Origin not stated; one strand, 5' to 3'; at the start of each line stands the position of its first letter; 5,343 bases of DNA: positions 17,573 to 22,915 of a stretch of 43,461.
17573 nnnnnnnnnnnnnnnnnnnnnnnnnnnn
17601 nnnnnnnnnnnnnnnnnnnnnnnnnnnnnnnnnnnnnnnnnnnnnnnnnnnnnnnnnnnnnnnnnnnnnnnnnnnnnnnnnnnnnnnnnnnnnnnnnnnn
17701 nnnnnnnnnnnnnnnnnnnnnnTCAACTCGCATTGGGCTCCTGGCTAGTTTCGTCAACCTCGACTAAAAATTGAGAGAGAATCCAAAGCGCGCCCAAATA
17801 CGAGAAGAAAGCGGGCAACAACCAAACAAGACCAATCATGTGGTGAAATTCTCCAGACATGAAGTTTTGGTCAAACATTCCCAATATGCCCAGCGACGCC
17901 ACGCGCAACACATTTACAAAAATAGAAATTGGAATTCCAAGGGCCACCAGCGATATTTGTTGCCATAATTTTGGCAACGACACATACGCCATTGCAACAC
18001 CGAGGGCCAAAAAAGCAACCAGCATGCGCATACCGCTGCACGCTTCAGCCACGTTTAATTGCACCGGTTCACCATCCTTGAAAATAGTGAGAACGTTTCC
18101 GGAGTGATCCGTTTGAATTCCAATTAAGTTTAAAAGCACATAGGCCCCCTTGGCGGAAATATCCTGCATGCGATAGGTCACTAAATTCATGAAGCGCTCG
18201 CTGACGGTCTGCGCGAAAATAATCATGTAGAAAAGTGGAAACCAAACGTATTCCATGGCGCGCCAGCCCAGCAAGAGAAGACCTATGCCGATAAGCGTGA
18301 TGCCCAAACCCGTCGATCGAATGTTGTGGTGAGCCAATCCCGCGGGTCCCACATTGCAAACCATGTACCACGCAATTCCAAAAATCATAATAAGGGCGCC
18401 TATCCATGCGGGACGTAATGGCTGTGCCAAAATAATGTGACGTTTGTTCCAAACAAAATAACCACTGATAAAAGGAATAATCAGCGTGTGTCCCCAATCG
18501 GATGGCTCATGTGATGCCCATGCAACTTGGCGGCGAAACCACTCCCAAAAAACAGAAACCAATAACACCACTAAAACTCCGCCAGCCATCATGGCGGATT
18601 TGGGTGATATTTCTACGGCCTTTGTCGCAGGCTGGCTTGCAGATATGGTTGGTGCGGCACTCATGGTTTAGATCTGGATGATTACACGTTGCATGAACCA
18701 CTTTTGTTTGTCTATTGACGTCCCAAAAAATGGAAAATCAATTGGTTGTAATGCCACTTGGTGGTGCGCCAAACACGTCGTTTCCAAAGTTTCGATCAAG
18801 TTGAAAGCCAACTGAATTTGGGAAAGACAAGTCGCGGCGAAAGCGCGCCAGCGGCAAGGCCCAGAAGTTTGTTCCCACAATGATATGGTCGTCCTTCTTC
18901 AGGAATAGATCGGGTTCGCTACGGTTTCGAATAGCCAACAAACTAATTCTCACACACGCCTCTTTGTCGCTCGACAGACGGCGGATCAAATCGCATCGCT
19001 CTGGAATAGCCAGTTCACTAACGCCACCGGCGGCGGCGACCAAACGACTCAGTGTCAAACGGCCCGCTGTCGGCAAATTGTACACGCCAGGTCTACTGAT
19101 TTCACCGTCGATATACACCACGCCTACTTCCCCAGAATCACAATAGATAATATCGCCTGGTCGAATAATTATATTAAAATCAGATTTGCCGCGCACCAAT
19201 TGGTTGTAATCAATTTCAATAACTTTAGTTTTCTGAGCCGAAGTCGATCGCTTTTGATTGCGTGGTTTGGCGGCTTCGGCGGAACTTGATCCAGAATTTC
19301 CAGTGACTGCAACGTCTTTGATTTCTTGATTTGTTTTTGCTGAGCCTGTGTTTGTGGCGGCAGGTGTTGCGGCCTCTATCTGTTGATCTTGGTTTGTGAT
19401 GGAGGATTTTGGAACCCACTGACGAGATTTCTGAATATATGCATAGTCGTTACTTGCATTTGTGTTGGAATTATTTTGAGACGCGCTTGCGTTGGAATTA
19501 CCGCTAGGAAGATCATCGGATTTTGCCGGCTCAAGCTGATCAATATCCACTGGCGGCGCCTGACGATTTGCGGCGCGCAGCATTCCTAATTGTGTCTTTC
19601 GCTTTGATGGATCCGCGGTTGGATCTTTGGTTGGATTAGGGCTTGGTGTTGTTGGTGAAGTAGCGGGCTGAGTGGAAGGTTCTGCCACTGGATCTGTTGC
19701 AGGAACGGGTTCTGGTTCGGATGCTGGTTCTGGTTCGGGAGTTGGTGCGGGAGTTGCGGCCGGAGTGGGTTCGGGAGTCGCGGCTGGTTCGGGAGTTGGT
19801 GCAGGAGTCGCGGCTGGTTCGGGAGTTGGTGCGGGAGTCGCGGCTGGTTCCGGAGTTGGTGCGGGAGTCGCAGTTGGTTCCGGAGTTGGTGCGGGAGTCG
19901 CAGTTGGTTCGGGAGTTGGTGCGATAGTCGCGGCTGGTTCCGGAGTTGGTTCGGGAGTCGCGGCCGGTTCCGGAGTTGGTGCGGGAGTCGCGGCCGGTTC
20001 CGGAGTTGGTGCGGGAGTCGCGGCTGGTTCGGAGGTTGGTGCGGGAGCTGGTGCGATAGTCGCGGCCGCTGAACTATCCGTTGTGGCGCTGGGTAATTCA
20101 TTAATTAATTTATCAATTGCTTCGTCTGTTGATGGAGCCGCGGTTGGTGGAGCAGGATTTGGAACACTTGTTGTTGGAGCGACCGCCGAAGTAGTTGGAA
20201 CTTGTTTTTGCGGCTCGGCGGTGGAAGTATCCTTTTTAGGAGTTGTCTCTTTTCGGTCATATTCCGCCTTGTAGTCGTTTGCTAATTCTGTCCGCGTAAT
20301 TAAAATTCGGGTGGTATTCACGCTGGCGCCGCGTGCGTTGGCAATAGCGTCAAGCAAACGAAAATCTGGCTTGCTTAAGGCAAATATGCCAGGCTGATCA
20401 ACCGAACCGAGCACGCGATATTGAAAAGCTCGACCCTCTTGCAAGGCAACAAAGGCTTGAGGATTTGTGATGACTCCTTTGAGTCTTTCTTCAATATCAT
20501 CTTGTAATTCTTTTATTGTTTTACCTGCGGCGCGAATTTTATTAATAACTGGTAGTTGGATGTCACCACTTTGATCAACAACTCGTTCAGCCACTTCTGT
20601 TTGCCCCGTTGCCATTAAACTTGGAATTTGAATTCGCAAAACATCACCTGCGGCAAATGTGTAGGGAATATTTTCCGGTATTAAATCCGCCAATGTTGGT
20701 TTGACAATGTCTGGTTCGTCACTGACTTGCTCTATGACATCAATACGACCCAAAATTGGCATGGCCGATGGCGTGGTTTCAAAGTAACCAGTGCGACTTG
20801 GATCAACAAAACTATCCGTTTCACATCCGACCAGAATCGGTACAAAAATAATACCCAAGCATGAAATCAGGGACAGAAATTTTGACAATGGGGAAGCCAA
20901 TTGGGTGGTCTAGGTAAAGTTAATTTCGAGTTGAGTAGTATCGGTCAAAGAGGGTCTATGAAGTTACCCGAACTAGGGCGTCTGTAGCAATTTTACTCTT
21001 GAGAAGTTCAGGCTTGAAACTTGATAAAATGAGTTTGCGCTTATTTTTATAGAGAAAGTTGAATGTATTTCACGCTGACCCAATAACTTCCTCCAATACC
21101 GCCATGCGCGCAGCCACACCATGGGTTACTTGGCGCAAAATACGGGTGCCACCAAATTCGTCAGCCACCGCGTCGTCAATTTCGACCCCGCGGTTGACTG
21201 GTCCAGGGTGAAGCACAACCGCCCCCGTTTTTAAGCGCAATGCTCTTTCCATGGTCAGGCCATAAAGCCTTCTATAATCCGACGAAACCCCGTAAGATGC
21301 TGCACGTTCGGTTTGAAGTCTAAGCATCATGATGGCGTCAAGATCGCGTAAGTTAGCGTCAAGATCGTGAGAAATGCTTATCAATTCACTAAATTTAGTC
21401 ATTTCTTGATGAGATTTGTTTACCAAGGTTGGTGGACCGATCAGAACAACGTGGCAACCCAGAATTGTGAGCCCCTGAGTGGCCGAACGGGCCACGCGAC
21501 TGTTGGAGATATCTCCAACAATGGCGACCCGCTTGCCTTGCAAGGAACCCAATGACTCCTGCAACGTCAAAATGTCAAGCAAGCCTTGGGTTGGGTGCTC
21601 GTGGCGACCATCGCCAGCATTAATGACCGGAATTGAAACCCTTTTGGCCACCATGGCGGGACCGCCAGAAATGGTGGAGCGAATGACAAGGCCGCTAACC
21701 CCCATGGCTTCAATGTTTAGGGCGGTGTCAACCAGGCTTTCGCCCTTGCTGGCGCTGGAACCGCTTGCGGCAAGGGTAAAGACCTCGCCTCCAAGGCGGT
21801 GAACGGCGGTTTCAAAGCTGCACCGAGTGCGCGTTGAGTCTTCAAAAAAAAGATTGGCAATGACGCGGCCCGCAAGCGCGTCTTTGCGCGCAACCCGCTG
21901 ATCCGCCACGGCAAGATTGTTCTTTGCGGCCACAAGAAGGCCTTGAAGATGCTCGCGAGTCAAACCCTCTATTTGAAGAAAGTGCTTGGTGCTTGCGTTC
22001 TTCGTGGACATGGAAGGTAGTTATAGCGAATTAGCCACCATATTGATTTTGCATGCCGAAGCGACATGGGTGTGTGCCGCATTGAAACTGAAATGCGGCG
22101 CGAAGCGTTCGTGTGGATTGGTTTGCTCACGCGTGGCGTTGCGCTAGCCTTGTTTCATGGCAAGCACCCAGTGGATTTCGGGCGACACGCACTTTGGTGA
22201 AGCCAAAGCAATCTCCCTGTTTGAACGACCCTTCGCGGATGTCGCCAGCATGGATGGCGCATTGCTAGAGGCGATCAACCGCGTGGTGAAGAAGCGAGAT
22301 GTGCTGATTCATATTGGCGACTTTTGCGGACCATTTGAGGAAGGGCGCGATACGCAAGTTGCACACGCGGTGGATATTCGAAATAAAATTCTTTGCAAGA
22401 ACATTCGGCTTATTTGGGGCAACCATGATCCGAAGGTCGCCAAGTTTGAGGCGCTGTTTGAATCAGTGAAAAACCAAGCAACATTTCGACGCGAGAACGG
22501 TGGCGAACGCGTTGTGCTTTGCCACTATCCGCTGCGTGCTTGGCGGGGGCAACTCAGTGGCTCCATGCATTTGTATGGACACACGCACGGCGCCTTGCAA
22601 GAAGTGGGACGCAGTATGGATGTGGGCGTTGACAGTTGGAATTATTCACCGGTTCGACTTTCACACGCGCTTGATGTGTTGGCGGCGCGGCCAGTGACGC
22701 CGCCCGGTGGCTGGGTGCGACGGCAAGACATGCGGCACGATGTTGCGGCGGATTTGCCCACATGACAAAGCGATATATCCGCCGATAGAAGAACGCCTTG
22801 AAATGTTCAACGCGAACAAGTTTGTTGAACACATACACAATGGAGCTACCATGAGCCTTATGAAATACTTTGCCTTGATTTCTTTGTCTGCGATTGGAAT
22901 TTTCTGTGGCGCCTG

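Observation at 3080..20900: Exosortase/polysaccharide-export module joined head-to-tail to a truncated dcw module in one roughly 17.8-kb co-directional gene string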

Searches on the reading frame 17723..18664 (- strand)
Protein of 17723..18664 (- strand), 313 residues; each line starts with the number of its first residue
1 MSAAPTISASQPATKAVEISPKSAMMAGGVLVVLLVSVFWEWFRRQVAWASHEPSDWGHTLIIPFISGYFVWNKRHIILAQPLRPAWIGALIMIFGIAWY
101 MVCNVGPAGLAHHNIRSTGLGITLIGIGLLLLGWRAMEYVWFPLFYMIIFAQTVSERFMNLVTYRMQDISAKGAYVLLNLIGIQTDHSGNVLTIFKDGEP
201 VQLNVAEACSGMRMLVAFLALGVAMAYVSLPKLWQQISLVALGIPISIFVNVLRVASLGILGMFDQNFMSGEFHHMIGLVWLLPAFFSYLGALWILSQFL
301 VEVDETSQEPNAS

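Call 3: search_protein_families(library=pfam, proteins=[window:17723-18664:-], max_evalue=0.01)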
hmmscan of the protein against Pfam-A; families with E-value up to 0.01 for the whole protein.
window:17723-18664:- (313 aa): 1 family
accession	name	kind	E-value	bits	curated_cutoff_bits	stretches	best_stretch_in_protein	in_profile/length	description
PF09721.15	Exosortase_EpsH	-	2.6e-45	155.2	25.7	1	31-295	4-253/254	Transmembrane exosortase (Exosortase_EpsH)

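Call 4: search_protein_families(library=ncbifam, proteins=[window:17723-18664:-], max_evalue=0.001)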
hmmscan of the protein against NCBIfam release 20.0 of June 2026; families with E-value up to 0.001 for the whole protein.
window:17723-18664:- (313 aa): 19 families
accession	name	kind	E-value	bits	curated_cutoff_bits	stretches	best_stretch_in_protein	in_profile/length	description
NF038142.1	exosort_XrtW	exception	4.4e-43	147.3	425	1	28-302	5-269/494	exosortase W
TIGR04152.1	exosort_VPLPA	exception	1.7e-37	129.7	400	1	54-301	7-247/486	VPLPA-CTERM-specific exosortase XrtD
TIGR03109.2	exosort_XrtA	exception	2.1e-35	122.4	208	1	30-294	5-257/261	exosortase A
TIGR02602.1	8TM_EpsH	subfamily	1e-32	113.6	105.55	1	53-287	6-231/241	exosortase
NF035943.2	exosort_XrtV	exception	1.8e-21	76.6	313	1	56-297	32-267/270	exosortase V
TIGR03113.1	exosort_XrtB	exception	4.6e-19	69.1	275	1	31-287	8-255/268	exosortase B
TIGR04151.1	exosort_VPDSG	exception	7.5e-17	61.7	300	1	3-280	4-283/306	VPDSG-CTERM-specific exosortase XrtC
TIGR04178.1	exo_archaeo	signature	4.4e-16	59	23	1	204-297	2-96/97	exosortase/archaeosortase family protein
TIGR04476.1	exosort_XrtN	exception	1.8e-10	40.5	200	1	115-283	69-233/406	exosortase N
NF033770.1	exosort_XrtT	exception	3.6e-10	39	250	1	136-283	108-254/472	exosortase T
NF033464.1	cyanoexo_CrtC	exception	8.2e-10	38.7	225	1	24-261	6-239/278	cyanoexosortase C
TIGR04156.1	cyanoexo_CrtB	exception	1.1e-08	35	300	1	30-273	9-240/280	cyanoexosortase B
TIGR04144.1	archaeo_VPXXXP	exception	1.3e-06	28.5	150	1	139-268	4-125/156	archaeosortase B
TIGR03762.1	archaeo_artC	exception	4.5e-06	26.7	100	1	176-278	154-256/274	archaeosortase C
TIGR04177.1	exosort_XrtH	exception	6.5e-06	26.2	86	1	149-276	18-133/158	exosortase H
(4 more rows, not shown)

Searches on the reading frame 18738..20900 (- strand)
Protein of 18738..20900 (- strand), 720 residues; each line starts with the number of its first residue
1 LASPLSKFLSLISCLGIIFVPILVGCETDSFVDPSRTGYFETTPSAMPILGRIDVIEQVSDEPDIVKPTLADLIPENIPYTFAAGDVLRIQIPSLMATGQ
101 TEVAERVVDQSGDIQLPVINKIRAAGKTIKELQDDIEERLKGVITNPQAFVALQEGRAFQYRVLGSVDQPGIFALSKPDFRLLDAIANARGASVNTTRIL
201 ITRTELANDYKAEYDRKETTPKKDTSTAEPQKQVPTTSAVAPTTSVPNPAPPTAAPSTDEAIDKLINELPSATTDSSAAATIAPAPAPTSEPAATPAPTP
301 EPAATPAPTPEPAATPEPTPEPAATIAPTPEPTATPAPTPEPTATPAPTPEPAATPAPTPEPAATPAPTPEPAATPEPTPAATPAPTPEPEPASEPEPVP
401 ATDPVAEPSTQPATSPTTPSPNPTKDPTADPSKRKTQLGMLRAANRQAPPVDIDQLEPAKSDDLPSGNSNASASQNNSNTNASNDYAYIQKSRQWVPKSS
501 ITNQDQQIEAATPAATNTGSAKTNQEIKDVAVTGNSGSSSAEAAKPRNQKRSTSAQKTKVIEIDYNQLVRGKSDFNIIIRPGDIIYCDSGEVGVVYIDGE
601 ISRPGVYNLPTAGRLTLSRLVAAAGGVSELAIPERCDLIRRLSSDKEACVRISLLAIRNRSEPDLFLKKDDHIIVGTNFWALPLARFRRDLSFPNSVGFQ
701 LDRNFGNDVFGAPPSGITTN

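Call 3: search_protein_families(library=pfam, proteins=[window:18738-20900:-], max_evalue=0.01)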
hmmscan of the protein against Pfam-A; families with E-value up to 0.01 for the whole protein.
window:18738-20900:- (720 aa): 3 families
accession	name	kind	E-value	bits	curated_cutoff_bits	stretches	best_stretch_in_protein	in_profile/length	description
PF02563.21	Poly_export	-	4.6e-16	59.2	28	1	79-153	6-76/77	Polysaccharide biosynthesis/export protein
PF10531.15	SLBB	-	6e-12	45.7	27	1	594-643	1-47/55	SLBB domain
PF22461.2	SLBB_2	-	4e-11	43.3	27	2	162-204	4-49/79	SLBB domain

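Call 4: search_protein_families(library=ncbifam, proteins=[window:18738-20900:-], max_evalue=0.001)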
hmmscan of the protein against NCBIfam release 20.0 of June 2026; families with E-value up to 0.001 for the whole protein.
window:18738-20900:- (720 aa): 5 families
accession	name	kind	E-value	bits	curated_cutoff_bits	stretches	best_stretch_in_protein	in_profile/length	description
TIGR03028.1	EpsE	equivalog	1.7e-21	76.7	262.65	2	80-201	2-120/239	polysaccharide export protein EpsE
TIGR03027.2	pepcterm_export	equivalog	4.5e-17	62.3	180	1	80-203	3-127/169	XrtA/PEP-CTERM system exopolysaccharide export protein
NF041843.1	EpsY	equivalog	2.3e-15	56.4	320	1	79-192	52-160/211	exopolysaccharide export protein EpsY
NF011658.0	PRK15078.1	subfamily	2.4e-14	52.9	333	1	79-195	84-207/380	polysaccharide export protein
NF011722.0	PRK15175.1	equivalog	8.9e-05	21.5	456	1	82-191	72-189/355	Vi polysaccharide ABC transporter protein VexA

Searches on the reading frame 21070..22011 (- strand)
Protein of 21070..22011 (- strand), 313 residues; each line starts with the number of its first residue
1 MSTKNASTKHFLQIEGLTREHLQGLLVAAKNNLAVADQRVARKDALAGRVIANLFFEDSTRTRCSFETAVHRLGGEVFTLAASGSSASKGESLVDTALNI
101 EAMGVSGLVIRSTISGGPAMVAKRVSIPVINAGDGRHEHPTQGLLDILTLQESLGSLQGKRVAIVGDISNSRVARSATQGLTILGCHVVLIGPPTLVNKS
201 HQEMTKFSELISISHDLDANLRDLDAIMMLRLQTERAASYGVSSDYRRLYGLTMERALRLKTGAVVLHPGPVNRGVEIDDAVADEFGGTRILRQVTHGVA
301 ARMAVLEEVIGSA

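Call 9: search_protein_families(library=pfam, proteins=[window:21070-22011:-], max_evalue=0.001)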
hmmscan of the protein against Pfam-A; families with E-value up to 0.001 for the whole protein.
window:21070-22011:- (313 aa): 2 families
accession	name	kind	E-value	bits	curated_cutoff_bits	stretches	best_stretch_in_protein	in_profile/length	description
PF02729.26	OTCace_N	-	1.2e-41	142.7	29.9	1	9-152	1-148/148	Aspartate/ornithine carbamoyltransferase, carbamoyl-P binding domain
PF00185.30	OTCace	-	2.6e-19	70.3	29.4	1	158-307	1-155/157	Aspartate/ornithine carbamoyltransferase, Asp/Orn binding domain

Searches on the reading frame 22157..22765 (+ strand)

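Call 9: search_protein_families(library=pfam, proteins=[window:22157-22765:+], max_evalue=0.001)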
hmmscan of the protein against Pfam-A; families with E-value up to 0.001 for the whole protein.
window:22157-22765:+ (202 aa): 2 families
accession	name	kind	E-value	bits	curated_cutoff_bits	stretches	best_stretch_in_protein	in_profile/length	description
PF12850.12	Metallophos_2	-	1.4e-07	32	27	1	33-147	12-120/154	Calcineurin-like phosphoesterase superfamily domain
PF00149.33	Metallophos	-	3e-06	28.2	21.5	1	7-131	5-107/191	Calcineurin-like phosphoesterase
